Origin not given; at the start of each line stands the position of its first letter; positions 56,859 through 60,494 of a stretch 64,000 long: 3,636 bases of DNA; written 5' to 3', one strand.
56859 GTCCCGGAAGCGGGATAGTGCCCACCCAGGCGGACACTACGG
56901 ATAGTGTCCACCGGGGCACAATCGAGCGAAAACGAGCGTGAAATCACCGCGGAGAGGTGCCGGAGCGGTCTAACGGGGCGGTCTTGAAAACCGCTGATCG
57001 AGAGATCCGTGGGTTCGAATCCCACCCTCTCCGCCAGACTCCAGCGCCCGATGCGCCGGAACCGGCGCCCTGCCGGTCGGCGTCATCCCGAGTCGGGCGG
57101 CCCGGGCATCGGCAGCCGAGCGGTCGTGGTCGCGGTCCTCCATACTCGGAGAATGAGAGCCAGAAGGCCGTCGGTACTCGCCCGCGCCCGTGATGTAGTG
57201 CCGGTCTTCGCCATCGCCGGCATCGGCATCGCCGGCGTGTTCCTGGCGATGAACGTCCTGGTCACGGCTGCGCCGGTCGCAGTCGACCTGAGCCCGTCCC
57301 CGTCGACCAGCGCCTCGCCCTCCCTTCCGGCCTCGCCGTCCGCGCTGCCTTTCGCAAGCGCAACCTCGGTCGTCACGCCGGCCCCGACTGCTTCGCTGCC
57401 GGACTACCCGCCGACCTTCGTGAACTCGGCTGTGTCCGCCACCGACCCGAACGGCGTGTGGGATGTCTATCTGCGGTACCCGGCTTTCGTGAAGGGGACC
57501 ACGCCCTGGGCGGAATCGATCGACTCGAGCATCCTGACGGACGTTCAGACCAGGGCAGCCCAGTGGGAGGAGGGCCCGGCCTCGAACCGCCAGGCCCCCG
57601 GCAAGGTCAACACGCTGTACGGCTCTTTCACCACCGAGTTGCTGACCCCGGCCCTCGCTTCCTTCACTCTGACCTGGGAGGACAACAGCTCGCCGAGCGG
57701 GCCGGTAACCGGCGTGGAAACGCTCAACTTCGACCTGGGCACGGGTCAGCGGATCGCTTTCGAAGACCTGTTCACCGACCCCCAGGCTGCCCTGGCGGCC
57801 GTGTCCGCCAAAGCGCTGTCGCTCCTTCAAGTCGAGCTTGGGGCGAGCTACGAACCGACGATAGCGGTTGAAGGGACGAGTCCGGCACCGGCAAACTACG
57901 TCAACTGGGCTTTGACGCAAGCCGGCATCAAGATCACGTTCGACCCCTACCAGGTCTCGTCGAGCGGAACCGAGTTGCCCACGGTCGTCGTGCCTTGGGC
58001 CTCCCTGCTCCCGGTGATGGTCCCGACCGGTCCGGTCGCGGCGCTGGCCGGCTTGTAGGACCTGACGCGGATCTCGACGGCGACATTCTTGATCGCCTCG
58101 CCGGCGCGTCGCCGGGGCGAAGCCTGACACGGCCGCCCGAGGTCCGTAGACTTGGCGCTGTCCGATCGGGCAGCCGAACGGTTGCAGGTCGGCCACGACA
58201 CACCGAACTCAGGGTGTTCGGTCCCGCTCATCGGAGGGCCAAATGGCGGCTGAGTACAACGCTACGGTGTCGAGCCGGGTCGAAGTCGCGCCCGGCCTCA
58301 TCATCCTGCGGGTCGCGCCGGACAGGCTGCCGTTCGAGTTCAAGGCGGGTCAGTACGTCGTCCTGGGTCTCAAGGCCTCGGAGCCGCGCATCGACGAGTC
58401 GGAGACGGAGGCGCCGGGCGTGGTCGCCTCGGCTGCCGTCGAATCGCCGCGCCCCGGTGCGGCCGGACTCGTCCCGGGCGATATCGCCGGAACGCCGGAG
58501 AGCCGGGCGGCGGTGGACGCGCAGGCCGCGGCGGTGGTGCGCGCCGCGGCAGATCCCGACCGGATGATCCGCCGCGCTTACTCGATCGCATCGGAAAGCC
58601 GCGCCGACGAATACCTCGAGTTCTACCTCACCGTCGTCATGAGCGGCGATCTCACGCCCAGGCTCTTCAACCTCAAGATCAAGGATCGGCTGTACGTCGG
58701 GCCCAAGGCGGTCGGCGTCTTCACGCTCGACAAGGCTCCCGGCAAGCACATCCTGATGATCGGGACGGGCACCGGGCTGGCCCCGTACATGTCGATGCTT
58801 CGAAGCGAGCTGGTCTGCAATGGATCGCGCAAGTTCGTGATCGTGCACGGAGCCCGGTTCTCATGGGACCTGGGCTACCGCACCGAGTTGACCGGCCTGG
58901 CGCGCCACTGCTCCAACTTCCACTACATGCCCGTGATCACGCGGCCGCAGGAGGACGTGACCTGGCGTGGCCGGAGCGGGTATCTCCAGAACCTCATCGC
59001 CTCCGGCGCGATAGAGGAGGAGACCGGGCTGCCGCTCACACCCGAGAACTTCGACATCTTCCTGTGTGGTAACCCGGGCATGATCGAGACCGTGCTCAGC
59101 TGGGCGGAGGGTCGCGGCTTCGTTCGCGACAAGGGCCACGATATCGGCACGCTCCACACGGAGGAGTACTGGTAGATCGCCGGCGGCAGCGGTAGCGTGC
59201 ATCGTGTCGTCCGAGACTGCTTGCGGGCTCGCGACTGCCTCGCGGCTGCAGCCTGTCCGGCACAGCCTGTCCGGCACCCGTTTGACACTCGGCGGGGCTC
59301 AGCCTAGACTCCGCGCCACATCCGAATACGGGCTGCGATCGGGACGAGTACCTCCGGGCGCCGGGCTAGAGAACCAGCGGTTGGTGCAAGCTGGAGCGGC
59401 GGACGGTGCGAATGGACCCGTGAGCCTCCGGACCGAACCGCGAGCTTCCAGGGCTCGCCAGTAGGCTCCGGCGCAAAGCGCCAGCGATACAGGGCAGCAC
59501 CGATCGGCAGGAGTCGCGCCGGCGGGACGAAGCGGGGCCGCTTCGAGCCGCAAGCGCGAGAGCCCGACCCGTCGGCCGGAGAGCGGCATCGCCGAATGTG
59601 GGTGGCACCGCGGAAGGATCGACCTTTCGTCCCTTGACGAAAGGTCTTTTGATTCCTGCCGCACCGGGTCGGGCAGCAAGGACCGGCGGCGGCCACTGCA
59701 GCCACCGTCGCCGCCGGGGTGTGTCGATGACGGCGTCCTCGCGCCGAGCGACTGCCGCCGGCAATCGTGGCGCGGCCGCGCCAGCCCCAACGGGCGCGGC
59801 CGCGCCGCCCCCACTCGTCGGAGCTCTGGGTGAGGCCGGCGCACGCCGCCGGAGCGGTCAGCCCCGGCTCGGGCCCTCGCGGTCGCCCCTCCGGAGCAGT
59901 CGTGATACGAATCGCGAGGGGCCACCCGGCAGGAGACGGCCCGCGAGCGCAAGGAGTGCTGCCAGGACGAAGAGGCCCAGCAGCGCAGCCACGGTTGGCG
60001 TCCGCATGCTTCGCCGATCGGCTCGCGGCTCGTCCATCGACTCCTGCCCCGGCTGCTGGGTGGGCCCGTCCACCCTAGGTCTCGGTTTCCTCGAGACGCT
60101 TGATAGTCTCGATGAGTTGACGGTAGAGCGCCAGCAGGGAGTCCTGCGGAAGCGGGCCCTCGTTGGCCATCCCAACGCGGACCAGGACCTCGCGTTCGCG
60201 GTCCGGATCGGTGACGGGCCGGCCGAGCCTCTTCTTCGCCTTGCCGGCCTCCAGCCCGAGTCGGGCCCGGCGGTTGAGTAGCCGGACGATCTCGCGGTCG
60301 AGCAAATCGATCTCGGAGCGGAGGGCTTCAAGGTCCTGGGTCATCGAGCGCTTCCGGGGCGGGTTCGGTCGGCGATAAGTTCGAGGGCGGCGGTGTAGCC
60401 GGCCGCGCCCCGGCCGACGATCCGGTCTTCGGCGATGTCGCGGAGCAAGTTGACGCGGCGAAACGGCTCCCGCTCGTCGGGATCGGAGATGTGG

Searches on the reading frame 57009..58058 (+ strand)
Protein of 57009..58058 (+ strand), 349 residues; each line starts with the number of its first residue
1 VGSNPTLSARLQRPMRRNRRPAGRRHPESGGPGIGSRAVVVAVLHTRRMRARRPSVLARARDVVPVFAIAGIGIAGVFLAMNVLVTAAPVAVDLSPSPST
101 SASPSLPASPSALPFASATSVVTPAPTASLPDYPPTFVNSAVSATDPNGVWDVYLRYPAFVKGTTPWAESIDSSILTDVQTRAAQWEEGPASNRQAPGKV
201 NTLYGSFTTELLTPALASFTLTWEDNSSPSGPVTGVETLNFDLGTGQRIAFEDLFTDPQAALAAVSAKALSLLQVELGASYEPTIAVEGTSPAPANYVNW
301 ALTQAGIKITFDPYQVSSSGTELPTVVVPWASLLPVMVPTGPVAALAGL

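Call 6: search_protein_families(library=pfam, proteins=[window:57009-58058:+], max_evalue=0.01)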
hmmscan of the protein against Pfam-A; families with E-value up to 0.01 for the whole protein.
window:57009-58058:+ (349 aa): 1 family
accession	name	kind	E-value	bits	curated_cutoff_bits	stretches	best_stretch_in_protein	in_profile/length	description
PF11738.13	DUF3298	-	8.7e-06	27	24.1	1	252-330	1-83/84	Protein of unknown function (DUF3298)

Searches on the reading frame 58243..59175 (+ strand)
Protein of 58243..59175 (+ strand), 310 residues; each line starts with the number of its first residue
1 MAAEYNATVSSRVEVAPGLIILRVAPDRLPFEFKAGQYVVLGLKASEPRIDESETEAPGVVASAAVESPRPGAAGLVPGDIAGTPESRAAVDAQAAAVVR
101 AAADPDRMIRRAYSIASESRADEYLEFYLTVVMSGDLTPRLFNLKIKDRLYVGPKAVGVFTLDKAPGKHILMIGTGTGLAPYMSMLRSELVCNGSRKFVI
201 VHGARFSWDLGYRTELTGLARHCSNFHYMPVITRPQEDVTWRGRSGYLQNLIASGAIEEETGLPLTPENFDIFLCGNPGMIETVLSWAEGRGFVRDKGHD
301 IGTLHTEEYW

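Call 6: search_protein_families(library=pfam, proteins=[window:58243-59175:+], max_evalue=0.01)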
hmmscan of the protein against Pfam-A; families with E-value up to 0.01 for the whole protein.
window:58243-59175:+ (310 aa): 2 families
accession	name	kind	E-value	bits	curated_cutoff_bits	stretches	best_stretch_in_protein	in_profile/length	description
PF00175.26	NAD_binding_1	-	1.1e-17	65.1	22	1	172-284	1-107/109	Oxidoreductase NAD-binding domain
PF00970.30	FAD_binding_6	-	0.00089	20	21.1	1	104-152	42-90/99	Oxidoreductase FAD-binding domain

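Call 21: find_related_loci(query=window:58243-59175:+, collection=metagenome_contigs, flank=10000)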
Query window:58243-59175:+ (310 aa) in metagenome_contigs; peptide patterns used: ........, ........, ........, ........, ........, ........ (x = any residue, [..] = any of these).
399 stretches matched a pattern; 182 encode a relative of the query (tblastn E <= 1e-3); the best 80 are kept; 80 distinct loci.
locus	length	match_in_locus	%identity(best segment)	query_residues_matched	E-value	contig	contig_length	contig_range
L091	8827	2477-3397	89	1-310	0e+0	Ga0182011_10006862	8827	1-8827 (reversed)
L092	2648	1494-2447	85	1-310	0e+0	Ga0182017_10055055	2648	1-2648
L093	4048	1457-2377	85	1-310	0e+0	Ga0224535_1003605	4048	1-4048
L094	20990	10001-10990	82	1-310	2e-177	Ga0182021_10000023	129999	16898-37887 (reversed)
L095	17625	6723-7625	84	1-310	5e-175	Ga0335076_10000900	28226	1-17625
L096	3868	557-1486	85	1-310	0e+0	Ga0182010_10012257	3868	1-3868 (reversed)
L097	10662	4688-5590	83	1-310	2e-174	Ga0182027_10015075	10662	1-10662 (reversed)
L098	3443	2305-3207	82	1-310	0e+0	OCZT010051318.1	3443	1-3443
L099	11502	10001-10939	85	1-310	2e-173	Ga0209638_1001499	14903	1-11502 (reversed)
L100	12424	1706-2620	87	1-310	3e-173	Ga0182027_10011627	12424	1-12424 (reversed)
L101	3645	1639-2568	85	1-310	0e+0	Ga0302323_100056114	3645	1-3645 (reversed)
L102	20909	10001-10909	83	1-310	1e-172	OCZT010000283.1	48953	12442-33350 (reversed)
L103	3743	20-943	86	1-310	1e-179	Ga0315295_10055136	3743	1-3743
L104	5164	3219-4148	86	1-310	2e-175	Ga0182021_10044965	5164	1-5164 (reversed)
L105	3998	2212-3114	84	1-310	9e-179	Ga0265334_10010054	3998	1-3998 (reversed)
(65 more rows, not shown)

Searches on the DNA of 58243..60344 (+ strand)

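Call 3: search_rna_families(source=window, start=59150, end=60100, threshold=evalue, max_evalue=10, show_alignments=5)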
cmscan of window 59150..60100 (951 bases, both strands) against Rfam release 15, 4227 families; matches with E-value up to 10: 7.
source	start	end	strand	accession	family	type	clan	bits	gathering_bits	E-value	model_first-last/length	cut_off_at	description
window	59326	59637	+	RF00230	T-box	Cis-reg; leader;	-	52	93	2.6e-10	1-219/219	no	T-box leader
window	59673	59724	+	RF01722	Pyrobac-1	Gene; sRNA;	-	24.4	40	0.063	1-60/60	no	Pyrobac-1 RNA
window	59952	59991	+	RF00983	mir-662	Gene; miRNA;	-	18.3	88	2.6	1-82/82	no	mir-662 microRNA precursor family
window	59619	59757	-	RF01754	radC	Cis-reg;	-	15.6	40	1.9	1-149/149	no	radC RNA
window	59164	59199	+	RF01707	JUMPstart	Cis-reg;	-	15.6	35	2.6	1-38/38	no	JUMPstart RNA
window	59651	59722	+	RF02791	CcsR1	Gene; sRNA;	-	14.6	65.3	1.3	1-83/83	no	Conserved CCUCCUCCC motif stress-induced RNA 1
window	59737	59775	-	RF01756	rne-II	Cis-reg;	-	9.9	50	4.7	155-194/287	no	rne-II RNA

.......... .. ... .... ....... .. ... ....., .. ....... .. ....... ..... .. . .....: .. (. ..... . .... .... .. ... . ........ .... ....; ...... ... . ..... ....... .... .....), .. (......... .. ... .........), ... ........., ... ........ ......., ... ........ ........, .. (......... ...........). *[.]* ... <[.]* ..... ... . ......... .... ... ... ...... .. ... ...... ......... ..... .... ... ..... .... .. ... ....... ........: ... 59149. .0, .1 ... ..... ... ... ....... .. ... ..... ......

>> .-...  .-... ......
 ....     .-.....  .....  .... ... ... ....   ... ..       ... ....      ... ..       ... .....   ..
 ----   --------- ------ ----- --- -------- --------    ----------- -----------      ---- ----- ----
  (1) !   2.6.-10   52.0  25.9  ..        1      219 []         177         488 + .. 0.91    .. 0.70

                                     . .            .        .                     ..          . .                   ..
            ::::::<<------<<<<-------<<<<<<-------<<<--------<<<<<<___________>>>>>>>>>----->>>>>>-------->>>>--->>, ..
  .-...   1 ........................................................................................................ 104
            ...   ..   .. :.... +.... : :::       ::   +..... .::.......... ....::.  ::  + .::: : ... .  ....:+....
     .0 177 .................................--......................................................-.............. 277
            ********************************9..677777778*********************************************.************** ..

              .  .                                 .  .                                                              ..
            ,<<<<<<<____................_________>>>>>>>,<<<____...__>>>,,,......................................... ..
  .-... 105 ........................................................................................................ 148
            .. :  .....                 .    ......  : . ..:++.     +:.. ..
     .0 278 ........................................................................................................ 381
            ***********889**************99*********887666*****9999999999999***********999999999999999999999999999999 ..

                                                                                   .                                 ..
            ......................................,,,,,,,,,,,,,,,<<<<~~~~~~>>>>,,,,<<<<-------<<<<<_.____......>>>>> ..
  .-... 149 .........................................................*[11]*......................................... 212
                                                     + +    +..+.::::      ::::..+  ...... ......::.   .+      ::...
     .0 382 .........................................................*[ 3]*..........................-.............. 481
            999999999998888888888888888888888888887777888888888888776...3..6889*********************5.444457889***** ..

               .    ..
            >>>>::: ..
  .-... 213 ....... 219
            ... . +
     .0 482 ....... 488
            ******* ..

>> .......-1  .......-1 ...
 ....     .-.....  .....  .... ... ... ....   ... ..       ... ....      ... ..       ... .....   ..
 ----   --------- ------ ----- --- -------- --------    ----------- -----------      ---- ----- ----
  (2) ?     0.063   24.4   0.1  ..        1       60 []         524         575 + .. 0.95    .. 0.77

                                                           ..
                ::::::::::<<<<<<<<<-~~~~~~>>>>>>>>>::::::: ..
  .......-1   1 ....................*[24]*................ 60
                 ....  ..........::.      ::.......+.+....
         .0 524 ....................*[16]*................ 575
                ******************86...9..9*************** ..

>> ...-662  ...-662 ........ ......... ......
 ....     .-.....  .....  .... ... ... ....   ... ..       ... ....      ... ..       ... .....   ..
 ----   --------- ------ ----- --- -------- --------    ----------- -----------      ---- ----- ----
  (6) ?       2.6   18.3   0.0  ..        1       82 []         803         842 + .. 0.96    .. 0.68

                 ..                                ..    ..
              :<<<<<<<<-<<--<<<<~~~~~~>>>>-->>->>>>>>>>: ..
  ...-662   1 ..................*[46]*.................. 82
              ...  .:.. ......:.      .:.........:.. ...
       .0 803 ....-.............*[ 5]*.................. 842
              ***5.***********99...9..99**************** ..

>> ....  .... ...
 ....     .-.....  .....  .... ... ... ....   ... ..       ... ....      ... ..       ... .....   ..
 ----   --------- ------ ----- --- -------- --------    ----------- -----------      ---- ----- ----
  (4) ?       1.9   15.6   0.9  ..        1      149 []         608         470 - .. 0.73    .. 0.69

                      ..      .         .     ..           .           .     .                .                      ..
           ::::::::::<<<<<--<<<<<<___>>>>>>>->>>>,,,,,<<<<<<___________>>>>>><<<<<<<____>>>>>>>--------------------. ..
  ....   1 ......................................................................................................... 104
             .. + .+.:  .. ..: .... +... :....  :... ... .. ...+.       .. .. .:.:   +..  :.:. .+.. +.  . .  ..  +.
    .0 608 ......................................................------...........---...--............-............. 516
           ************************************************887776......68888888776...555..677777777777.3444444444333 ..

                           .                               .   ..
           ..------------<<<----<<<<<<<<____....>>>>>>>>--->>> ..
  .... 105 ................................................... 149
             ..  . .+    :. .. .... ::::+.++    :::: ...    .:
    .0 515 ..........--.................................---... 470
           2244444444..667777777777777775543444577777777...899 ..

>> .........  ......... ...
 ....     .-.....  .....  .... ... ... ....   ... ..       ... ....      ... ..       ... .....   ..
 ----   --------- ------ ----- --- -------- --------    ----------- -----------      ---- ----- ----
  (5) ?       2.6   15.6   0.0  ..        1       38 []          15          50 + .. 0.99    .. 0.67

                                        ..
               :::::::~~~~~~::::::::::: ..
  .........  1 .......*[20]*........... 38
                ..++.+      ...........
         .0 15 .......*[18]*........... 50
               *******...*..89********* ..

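Call 31: search_rna_families(sources=[L144, L100, L135, L096, L101, L124, L131, L117, L120, L112, L103, L126], threshold=evalue, max_evalue=0.001, show_alignments=0)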
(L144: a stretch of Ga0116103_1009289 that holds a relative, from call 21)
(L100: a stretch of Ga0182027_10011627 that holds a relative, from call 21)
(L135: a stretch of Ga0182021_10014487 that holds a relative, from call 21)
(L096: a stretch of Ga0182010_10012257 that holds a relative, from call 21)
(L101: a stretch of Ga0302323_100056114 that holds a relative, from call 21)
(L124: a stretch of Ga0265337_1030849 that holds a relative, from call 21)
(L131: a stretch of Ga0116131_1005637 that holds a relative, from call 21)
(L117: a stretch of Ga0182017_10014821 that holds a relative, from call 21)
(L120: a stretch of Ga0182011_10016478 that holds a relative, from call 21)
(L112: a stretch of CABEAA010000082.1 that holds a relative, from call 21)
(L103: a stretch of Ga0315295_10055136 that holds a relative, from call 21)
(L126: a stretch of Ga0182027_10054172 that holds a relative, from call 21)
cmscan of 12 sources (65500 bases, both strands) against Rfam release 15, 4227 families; matches with E-value up to 0.001: 21.
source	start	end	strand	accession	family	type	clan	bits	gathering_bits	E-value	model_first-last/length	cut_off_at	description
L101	2653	2932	+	RF00230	T-box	Cis-reg; leader;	-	77.2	93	5.7e-15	1-219/219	no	T-box leader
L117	2116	2405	+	RF00230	T-box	Cis-reg; leader;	-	75.3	93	1.7e-14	1-219/219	no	T-box leader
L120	1590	1879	+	RF00230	T-box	Cis-reg; leader;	-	74.2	93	3.4e-14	1-219/219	no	T-box leader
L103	2400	2677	+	RF00230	T-box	Cis-reg; leader;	-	73.3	93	5.9e-14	1-219/219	no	T-box leader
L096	1571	1850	+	RF00230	T-box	Cis-reg; leader;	-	72.2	93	1.2e-13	1-219/219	no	T-box leader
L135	9119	9191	-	RF00005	tRNA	Gene; tRNA;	CL00001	71.5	29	1.2e-13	1-71/71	no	tRNA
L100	12208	12280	-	RF00005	tRNA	Gene; tRNA;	CL00001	69.4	29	4.7e-13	1-71/71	no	tRNA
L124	1074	1358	+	RF00230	T-box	Cis-reg; leader;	-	64.5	93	1.1e-11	1-219/219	no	T-box leader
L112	1949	2251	+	RF00230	T-box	Cis-reg; leader;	-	61.9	93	4.9e-11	1-219/219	no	T-box leader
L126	4312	4622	+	RF00230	T-box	Cis-reg; leader;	-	61.5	93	6.3e-11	1-219/219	no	T-box leader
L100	2829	3144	+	RF00230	T-box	Cis-reg; leader;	-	59.4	93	2.2e-10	1-219/219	no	T-box leader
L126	4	86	+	RF00005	tRNA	Gene; tRNA;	CL00001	59.1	29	3.2e-10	1-71/71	no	tRNA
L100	425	507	+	RF00005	tRNA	Gene; tRNA;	CL00001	57.6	29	8.1e-10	1-71/71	no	tRNA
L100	12309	12398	-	RF00005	tRNA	Gene; tRNA;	CL00001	56.3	29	1.9e-09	1-71/71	no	tRNA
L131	2867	3181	+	RF00230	T-box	Cis-reg; leader;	-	55.2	93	2.8e-09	1-219/219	no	T-box leader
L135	9216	9305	-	RF00005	tRNA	Gene; tRNA;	CL00001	54.7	29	5.3e-09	1-71/71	no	tRNA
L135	7235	7529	+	RF00230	T-box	Cis-reg; leader;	-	53.6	93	7.1e-09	1-219/219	no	T-box leader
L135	1498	1580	+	RF00005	tRNA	Gene; tRNA;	CL00001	52.8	29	1.7e-08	1-71/71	no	tRNA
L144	1011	1322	+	RF00230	T-box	Cis-reg; leader;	-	52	93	1.8e-08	1-219/219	no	T-box leader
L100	12309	12362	+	RF04351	Plastid-psbl-rps4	Cis-reg;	-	40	68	5.8e-05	1-53/53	no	Plastid-psbl-rps4 3UTR RNA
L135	9216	9269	+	RF04351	Plastid-psbl-rps4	Cis-reg;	-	40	68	5.8e-05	1-53/53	no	Plastid-psbl-rps4 3UTR RNA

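Call 40: search_rna_families(source=L081, start=1700, end=3300, threshold=evalue, max_evalue=1, show_alignments=2)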
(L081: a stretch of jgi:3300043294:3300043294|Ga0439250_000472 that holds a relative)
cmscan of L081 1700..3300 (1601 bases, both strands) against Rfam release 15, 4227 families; matches with E-value up to 1: 0.
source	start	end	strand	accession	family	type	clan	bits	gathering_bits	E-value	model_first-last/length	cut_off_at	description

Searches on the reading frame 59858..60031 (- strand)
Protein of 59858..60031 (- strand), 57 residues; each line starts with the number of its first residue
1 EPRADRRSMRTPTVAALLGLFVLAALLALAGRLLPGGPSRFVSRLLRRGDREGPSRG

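Call 6: search_protein_families(library=pfam, proteins=[window:59858-60031:-], max_evalue=0.01)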
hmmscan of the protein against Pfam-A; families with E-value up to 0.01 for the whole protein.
window:59858-60031:- (57 aa): 0 families
